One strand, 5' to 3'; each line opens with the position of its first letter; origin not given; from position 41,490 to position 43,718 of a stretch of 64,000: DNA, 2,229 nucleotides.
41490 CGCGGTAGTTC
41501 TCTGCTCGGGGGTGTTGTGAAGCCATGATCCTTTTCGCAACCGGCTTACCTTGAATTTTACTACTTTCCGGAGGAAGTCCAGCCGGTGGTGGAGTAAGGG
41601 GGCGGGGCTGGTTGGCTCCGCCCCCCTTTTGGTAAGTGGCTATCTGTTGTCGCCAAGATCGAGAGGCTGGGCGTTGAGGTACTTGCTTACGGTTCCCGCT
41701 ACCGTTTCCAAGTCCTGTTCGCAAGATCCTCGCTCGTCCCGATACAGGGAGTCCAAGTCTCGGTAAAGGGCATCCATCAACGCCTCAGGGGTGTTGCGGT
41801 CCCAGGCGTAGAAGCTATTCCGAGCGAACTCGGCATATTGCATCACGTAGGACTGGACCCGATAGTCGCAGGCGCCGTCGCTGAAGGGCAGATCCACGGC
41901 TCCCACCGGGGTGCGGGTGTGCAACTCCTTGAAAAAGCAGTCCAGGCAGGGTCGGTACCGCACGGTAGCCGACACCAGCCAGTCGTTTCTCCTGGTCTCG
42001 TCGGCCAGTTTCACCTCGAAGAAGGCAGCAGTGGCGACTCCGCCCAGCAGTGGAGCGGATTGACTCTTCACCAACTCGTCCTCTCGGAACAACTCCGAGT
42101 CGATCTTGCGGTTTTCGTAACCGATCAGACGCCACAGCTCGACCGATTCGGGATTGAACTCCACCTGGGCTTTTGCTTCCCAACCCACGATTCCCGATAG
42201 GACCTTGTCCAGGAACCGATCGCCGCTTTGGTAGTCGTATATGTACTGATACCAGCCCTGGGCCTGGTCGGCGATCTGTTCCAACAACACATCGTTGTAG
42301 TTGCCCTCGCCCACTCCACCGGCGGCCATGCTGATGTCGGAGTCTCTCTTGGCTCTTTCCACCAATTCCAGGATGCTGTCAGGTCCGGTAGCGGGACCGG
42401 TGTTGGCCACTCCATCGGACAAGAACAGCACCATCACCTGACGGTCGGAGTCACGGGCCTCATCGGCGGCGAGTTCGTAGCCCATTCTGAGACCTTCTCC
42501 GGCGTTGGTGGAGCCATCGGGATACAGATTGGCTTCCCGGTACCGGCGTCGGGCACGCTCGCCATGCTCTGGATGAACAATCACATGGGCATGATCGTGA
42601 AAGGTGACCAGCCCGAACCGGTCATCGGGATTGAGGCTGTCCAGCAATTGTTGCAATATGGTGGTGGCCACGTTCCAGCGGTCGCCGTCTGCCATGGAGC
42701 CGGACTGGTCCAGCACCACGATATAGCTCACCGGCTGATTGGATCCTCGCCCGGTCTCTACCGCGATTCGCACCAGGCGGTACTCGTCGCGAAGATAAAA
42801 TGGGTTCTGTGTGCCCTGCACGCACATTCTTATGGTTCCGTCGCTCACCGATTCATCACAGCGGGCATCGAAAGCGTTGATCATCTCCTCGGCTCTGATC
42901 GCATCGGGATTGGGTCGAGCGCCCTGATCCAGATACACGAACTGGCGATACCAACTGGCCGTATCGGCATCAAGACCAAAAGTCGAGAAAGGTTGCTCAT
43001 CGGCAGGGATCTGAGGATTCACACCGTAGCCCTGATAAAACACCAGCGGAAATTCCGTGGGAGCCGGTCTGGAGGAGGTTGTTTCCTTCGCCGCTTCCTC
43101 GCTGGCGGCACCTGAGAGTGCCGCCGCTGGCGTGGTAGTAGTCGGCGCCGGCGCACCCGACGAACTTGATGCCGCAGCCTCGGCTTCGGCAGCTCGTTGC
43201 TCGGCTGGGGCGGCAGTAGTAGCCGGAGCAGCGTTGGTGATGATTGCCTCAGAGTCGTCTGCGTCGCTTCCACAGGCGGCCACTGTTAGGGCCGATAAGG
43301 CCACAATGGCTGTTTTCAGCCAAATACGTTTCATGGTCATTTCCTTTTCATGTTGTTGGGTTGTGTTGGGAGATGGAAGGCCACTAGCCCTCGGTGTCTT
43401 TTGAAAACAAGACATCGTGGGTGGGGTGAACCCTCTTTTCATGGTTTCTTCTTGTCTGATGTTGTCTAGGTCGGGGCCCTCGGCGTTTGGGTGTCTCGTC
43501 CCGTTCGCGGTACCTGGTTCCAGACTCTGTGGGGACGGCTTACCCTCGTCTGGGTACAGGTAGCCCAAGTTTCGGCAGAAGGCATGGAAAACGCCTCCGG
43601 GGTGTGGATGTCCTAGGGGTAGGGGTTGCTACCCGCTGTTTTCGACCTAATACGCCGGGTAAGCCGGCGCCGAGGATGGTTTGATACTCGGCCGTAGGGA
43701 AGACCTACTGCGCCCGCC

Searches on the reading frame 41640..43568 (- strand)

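Call 86: search_protein_families(library=pfam, proteins=[window:41640-43568:-])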
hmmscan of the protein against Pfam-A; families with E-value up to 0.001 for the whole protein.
window:41640-43568:- (642 aa): 5 families
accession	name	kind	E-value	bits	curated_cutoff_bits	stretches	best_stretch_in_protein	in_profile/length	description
PF00092.34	VWA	-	2.8e-14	54.1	23.8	1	284-444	4-160/174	von Willebrand factor type A domain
PF13519.12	VWA_2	-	5.3e-14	53.2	27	1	283-386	2-106/107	von Willebrand factor type A domain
PF12450.13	vWF_A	-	1.5e-13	51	25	1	178-258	7-87/94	von Willebrand factor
PF12034.13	YfbK_C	-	4.7e-11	43.6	25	1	464-526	9-68/184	Uncharacterized protein YfbK, C-terminal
PF05762.20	VWA_CoxE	-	0.00048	20.1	26.4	1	275-408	52-181/222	VWA domain containing CoxE-like protein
